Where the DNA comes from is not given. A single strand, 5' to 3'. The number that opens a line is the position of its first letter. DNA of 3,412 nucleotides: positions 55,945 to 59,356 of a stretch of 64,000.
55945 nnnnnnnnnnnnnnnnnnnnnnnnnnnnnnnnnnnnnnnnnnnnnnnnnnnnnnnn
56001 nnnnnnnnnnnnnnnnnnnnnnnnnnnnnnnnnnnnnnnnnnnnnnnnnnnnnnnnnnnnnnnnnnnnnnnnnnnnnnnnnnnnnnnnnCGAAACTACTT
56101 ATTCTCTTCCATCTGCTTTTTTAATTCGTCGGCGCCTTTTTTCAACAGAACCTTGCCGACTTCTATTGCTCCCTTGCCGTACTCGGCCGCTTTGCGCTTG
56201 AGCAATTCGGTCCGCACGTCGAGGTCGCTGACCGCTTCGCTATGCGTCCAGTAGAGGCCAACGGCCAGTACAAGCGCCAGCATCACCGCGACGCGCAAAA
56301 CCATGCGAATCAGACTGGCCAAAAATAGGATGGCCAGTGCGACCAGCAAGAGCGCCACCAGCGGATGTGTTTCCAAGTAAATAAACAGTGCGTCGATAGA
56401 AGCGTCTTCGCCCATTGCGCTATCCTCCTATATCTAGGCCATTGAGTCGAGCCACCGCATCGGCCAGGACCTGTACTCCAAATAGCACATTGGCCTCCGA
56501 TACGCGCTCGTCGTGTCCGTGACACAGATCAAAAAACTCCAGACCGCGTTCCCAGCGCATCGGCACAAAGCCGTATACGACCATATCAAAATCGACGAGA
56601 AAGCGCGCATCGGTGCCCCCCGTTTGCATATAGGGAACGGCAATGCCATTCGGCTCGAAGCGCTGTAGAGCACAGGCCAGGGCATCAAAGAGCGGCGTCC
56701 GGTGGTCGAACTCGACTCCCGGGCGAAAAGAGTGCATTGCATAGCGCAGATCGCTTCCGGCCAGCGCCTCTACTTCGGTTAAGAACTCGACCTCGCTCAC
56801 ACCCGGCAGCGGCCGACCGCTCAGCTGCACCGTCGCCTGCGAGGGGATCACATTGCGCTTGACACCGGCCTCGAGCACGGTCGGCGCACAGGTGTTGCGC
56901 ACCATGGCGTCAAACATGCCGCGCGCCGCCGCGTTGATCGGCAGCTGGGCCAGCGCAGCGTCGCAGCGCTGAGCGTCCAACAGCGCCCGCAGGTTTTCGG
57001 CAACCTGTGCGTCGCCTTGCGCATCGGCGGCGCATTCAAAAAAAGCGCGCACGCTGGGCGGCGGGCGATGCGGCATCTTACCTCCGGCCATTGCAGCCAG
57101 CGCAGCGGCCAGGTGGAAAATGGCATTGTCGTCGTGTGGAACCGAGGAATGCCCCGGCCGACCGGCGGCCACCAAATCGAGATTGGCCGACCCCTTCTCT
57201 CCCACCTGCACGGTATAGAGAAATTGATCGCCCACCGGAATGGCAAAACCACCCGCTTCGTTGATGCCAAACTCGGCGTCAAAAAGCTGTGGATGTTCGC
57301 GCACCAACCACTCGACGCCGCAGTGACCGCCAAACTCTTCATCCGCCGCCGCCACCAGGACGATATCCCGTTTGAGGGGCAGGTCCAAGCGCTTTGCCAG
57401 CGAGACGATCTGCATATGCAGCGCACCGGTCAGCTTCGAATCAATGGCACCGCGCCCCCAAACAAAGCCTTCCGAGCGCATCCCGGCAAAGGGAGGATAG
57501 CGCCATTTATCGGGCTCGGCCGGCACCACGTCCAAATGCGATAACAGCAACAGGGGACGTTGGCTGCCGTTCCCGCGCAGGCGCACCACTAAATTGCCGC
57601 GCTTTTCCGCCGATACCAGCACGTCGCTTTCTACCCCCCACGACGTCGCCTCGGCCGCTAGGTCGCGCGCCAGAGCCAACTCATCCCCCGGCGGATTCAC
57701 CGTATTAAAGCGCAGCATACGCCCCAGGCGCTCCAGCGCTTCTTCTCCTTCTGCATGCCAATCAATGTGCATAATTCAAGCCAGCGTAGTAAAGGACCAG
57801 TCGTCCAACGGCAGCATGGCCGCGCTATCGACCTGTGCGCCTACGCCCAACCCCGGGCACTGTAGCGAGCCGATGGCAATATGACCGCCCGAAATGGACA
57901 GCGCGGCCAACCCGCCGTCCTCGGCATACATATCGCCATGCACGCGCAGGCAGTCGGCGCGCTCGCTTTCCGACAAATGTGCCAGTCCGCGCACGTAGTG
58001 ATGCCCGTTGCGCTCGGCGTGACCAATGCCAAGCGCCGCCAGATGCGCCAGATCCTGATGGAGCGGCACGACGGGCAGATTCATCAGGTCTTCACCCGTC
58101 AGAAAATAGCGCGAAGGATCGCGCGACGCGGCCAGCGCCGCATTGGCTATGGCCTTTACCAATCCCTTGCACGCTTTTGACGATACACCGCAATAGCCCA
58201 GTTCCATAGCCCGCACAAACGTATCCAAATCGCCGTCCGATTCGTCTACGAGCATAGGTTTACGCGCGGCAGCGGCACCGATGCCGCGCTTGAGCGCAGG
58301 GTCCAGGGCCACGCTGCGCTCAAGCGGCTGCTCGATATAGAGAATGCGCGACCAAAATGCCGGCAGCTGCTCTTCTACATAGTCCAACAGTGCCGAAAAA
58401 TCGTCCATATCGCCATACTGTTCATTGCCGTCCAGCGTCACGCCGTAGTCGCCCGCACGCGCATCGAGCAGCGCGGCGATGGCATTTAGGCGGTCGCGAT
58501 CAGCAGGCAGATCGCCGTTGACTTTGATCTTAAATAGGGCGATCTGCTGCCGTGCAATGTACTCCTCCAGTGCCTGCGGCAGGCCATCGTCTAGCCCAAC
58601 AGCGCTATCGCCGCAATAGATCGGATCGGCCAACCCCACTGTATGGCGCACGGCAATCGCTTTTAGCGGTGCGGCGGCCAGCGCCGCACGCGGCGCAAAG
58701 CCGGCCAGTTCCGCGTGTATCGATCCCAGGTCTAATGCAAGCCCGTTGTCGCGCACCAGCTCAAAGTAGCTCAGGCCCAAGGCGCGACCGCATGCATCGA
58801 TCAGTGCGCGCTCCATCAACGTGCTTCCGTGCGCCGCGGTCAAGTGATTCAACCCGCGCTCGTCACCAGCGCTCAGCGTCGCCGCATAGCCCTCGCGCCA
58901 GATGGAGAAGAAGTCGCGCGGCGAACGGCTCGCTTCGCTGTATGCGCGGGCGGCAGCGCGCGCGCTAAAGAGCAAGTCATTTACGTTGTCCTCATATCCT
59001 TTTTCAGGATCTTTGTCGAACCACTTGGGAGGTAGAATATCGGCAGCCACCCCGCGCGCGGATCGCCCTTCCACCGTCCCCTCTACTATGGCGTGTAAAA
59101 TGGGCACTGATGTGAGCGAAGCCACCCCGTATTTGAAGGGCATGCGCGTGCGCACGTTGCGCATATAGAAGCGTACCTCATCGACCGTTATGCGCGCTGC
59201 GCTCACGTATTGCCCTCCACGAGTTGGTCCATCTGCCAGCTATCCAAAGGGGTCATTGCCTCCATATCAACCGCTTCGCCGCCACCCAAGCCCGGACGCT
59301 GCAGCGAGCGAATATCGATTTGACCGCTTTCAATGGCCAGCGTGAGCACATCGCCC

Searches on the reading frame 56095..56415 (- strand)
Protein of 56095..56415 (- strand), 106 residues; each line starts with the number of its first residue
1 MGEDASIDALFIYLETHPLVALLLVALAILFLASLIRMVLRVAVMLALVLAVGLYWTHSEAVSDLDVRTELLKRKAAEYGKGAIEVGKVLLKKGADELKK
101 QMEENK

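Call 3: search_protein_families(library=pfam, proteins=[window:56095-56415:-], max_evalue=0.01)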
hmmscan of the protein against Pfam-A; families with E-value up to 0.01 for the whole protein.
window:56095-56415:- (106 aa): 0 families

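Call 4: search_protein_families(library=ncbifam, proteins=[window:56095-56415:-], max_evalue=0.01)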
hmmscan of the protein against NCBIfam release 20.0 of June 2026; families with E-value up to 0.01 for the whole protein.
window:56095-56415:- (106 aa): 0 families

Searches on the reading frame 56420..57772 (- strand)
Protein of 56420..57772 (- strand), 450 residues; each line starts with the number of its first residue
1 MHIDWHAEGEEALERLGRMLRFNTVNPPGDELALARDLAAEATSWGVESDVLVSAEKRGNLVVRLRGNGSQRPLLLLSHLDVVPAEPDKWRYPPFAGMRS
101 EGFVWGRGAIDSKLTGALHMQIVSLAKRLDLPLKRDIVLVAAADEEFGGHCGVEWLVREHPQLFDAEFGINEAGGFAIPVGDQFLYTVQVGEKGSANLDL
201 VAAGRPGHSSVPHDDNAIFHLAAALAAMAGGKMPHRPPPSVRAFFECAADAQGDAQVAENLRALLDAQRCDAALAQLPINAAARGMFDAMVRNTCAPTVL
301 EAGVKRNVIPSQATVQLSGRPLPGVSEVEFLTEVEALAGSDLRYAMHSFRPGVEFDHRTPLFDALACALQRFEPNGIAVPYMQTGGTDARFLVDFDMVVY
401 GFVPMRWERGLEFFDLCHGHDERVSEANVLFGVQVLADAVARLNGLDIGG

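Call 3: search_protein_families(library=pfam, proteins=[window:56420-57772:-], max_evalue=0.01)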
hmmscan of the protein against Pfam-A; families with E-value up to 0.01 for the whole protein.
window:56420-57772:- (450 aa): 3 families
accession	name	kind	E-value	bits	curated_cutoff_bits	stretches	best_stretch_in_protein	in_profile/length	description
PF01546.33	Peptidase_M20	-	7.9e-26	91.7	24.6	1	75-441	1-205/206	Peptidase family M20/M25/M40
PF07687.19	M20_dimer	-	1.8e-11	44.4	21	1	190-340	1-101/107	Peptidase dimerisation domain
PF04389.22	Peptidase_M28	-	3.2e-06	27.5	21.3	1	60-171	1-91/193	Peptidase family M28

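Call 4: search_protein_families(library=ncbifam, proteins=[window:56420-57772:-], max_evalue=0.01)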
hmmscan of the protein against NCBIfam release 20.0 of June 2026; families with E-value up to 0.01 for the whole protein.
window:56420-57772:- (450 aa): 42 families (the best 25 are shown)
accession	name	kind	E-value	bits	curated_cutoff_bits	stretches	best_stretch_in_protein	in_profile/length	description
NF005913.0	PRK07906.1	subfamily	1.4e-103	346.9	382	1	10-439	15-438/442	hypothetical protein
NF006596.0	PRK09133.1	subfamily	4.4e-73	246.4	349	1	15-443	43-470/474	hypothetical protein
NF006399.0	PRK08651.1-2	equivalog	1.3e-35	123.3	381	1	11-436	5-397/405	succinyl-diaminopimelate desuccinylase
NF006111.0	PRK08262.1-1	equivalog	1.8e-34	119.3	825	1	11-428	52-476/493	M20 family peptidase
TIGR01880.1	Ac-peptdase-euk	subfamily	2.8e-34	118.5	338.6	2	7-227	7-225/401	N-acyl-aliphatic-L-amino acid amidohydrolase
NF006113.0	PRK08262.1-4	equivalog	9.5e-33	113.6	503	1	12-429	61-491/510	M20 family peptidase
NF006112.0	PRK08262.1-3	equivalog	1.9e-30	105.9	510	1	68-435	115-481/492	M20 family peptidase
TIGR01910.1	DapE-ArgE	subfamily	1.3e-28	100.3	217.6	2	16-223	4-207/373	ArgE/DapE family deacylase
NF010589.0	PRK13983.1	equivalog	5.3e-24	84.9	333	1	49-227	63-237/409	M20 family metallo-hydrolase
NF006365.0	PRK08588.1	subfamily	2.1e-22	80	289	1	10-337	7-274/383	succinyl-diaminopimelate desuccinylase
NF005710.0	PRK07522.1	subfamily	6.8e-22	78.1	412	1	11-226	9-213/391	acetylornithine deacetylase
NF009557.0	PRK13009.1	equivalog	1.2e-19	70.8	284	1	18-230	11-217/377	succinyl-diaminopimelate desuccinylase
TIGR01900.1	dapE-gram_pos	equivalog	2e-17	63.1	304.2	2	53-229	39-200/351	succinyl-diaminopimelate desuccinylase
TIGR01246.1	dapE_proteo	equivalog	2.2e-16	59.9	361.8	1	45-229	32-212/370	succinyl-diaminopimelate desuccinylase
NF009558.0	PRK13013.1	equivalog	3.2e-16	59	428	1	18-234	24-242/429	acetylornithine deacetylase/succinyl-diaminopimelate desuccinylase family protein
TIGR01892.1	AcOrn-deacetyl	equivalog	3.5e-16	59.2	297.7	1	42-228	28-203/365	acetylornithine deacetylase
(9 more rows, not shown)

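Call 7: search_solved_structures(query=window:56420-57772:-, max_evalue=0.001)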
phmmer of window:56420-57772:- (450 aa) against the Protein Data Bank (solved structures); distinct sequences matched with E-value up to 0.001: 20.
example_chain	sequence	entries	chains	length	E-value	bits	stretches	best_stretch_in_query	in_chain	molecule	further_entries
1q7l_A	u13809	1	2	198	1.8e-12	50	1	18-180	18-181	Aminoacylase-1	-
7uoi_A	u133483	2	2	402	2.2e-12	49.7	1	10-235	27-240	succinyl-diaminopimelate desuccinylase | Probable succinyl-diaminopimelate desuccinylase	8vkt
7lgp_A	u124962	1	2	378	3.9e-11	45.6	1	69-223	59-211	Succinyl-diaminopimelate desuccinylase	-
3ic1_A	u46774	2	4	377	2.5e-09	39.6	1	68-223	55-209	Succinyl-diaminopimelate desuccinylase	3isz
5vo3_A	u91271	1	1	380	2.6e-09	39.6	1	68-223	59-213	Succinyl-diaminopimelate desuccinylase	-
3ct9_A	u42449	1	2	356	2.5e-08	36.3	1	70-224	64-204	Acetylornithine deacetylase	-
1vgy_A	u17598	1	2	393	2.5e-07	33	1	68-225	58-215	succinyl-diaminopimelate desuccinylase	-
4ppz_A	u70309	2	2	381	2.6e-07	33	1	68-225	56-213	Succinyl-diaminopimelate desuccinylase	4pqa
4o23_A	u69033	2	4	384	2.7e-07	32.9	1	68-225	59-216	Succinyl-diaminopimelate desuccinylase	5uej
4onw_A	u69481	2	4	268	1.9e-06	30.2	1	68-127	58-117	Succinyl-diaminopimelate desuccinylase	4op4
4h2k_A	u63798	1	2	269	1.2e-05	27.5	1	68-152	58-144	Succinyl-diaminopimelate desuccinylase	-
4mmo_A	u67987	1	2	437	3.3e-05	26.1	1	58-202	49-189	Sso-CP2 metallo-carboxypetidase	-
7t1q_A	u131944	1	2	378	4.5e-05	25.6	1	68-227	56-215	Succinyl-diaminopimelate desuccinylase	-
8f8o_A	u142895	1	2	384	4.6e-05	25.6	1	68-227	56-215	Succinyl-diaminopimelate desuccinylase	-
3pfo_A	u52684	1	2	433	4.8e-05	25.5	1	61-122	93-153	putative acetylornithine deacetylase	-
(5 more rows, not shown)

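Call 61: find_homologous_proteins(query=window:56420-57772:-)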
Query window:56420-57772:- (450 aa): 1554 proteins with E <= 0.001 among 8000 candidates; the best 120 are listed.
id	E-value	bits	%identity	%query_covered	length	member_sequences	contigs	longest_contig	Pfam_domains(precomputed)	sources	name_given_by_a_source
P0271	3.9e-278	941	92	100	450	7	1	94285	PF01546.34,PF04389.23,PF07687.20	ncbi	-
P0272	4.4e-245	832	82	100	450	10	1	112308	PF01546.34,PF04389.23,PF07687.20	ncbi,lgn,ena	-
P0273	9.4e-226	768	75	100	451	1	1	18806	PF01546.34,PF07687.20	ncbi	-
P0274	2.7e-225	766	75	100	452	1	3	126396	PF01546.34,PF04389.23,PF07687.20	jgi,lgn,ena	-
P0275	1.5e-224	764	75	100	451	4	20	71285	PF01546.34,PF04389.23,PF07687.20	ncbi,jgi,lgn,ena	ncbi:MAG: acetylornithine deacetylase/succinyl-diaminopimelate desuccinylase-like protein [Planctomy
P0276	1.0e-223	761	76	100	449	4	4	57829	PF01546.34,PF04389.23,PF07687.20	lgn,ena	-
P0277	4.8e-221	752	74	100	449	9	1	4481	PF01546.34,PF04389.23,PF07687.20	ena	-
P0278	1.5e-216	738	74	100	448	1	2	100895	PF01546.34,PF04389.23,PF07687.20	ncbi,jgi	-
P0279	6.9e-192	656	66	99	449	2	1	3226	PF01546.34,PF04389.23,PF07687.20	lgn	-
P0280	3.9e-190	651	65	99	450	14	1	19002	PF01546.34,PF07687.20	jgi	-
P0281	4.7e-190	650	65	100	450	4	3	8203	PF01546.34,PF07687.20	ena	-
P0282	1.8e-188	645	65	99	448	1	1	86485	PF01546.34,PF04389.23,PF07687.20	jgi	jgi:acetylornithine deacetylase/succinyl-diaminopimelate desuccinylase-like protein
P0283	3.6e-187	641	64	99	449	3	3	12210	PF01546.34,PF04389.23,PF07687.20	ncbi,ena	-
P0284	7.0e-187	640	65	99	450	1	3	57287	PF01546.34,PF07687.20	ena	-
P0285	7.3e-187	640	64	99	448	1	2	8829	PF01546.34,PF04389.23,PF07687.20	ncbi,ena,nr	ncbi:MAG: M20/M25/M40 family metallo-hydrolase [bacterium]|nr:M20/M25/M40 family metallo-hydrolase [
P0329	3.1e-178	611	62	99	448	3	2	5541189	PF01546.34,PF04389.23,PF07687.20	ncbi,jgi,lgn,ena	jgi:acetylornithine deacetylase/succinyl-diaminopimelate desuccinylase-like protein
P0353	5.2e-175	601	61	99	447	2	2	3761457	PF01546.34,PF04389.23,PF07687.20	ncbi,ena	-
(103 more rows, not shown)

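Call 62: find_encoding_contigs(protein=P0353, flank=7000, max_places=1)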
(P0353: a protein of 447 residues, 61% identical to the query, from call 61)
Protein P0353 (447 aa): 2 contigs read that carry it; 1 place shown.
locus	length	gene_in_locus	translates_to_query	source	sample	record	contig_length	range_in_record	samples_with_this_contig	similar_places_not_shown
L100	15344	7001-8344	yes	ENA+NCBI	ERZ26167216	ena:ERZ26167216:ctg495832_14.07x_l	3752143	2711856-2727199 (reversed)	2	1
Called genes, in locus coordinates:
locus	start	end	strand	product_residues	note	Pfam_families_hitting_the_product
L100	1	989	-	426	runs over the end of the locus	PF00909:Ammonium_transp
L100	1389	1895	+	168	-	-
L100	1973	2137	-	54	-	-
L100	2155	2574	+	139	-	-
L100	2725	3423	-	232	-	PF00890:FAD_binding_2 (weak), PF01266:DAO, PF13450:NAD_binding_8 (weak)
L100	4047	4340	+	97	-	-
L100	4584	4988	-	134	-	PF04199:Cyclase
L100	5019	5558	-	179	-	-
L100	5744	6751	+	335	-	PF01244:Peptidase_M19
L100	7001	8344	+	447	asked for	PF04389:Peptidase_M28 (weak), PF01546:Peptidase_M20, PF07687:M20_dimer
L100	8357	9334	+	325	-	PF04909:Amidohydro_2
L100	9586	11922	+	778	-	PF01315:Ald_Xan_dh_C, PF02738:MoCoBD_1, PF20256:MoCoBD_2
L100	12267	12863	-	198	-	-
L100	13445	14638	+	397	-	PF02012:BNR (faint), PF13088:BNR_2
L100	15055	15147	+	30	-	-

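Call 63: find_encoding_contigs(protein=P0329, flank=7000, max_places=1)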
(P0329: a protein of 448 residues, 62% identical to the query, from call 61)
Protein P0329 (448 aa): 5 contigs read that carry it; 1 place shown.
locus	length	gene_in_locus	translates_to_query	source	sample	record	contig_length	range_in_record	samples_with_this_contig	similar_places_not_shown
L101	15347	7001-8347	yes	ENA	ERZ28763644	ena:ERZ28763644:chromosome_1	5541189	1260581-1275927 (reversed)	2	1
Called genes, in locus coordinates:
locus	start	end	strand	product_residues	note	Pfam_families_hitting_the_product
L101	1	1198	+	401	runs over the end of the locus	PF02515:CoA_transf_3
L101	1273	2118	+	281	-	PF00857:Isochorismatase (faint)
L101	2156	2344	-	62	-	PF05694:SBP56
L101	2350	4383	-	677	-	-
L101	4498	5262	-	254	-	PF18290:Nudix_hydro, PF00293:NUDIX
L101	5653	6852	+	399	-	PF03841:SelA, PF00266:Aminotran_5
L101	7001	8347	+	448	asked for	PF04389:Peptidase_M28, PF01546:Peptidase_M20, PF07687:M20_dimer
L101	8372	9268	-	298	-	PF01370:Epimerase, PF08338:DUF1731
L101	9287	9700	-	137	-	PF04238:DUF420, PF10067:DUF2306 (weak)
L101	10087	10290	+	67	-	-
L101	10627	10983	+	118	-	PF02910:Succ_DH_flav_C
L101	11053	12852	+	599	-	PF00117:GATase, PF07722:Peptidase_C26 (faint), PF02540:NAD_synthase (weak), PF00958:GMP_synt_C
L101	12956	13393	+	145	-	PF08570:DUF1761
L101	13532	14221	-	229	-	PF09335:VTT_dom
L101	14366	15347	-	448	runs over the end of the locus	PF05721:PhyH, PF02985:HEAT (faint), PF13513:HEAT_EZ (faint), PF13646:HEAT_2, PF03130:HEAT_PBS (faint), PF13646:HEAT_2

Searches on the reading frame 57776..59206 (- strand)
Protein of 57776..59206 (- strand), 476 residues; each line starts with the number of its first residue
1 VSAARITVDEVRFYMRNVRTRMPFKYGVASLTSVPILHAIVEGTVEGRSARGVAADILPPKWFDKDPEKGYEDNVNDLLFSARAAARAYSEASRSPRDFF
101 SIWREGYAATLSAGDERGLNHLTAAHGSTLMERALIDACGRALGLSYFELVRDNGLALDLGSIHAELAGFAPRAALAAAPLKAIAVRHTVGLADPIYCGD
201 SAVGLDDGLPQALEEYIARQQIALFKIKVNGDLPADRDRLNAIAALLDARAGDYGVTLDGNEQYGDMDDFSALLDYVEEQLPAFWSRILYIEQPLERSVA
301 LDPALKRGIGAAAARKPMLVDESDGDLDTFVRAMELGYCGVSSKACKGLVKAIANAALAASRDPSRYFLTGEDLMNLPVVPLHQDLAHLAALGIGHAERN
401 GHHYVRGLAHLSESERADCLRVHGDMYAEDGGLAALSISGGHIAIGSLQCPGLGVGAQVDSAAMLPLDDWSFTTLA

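Call 3: search_protein_families(library=pfam, proteins=[window:57776-59206:-], max_evalue=0.01)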
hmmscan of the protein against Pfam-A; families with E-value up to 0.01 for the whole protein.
window:57776-59206:- (476 aa): 1 family
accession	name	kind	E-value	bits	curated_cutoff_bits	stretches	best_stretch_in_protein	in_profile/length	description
PF13378.12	MR_MLE_C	-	1.9e-05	24.9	29.4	1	211-362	4-146/219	Enolase C-terminal domain-like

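Call 4: search_protein_families(library=ncbifam, proteins=[window:57776-59206:-], max_evalue=0.01)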
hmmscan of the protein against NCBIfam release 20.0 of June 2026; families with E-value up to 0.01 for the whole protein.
window:57776-59206:- (476 aa): 0 families
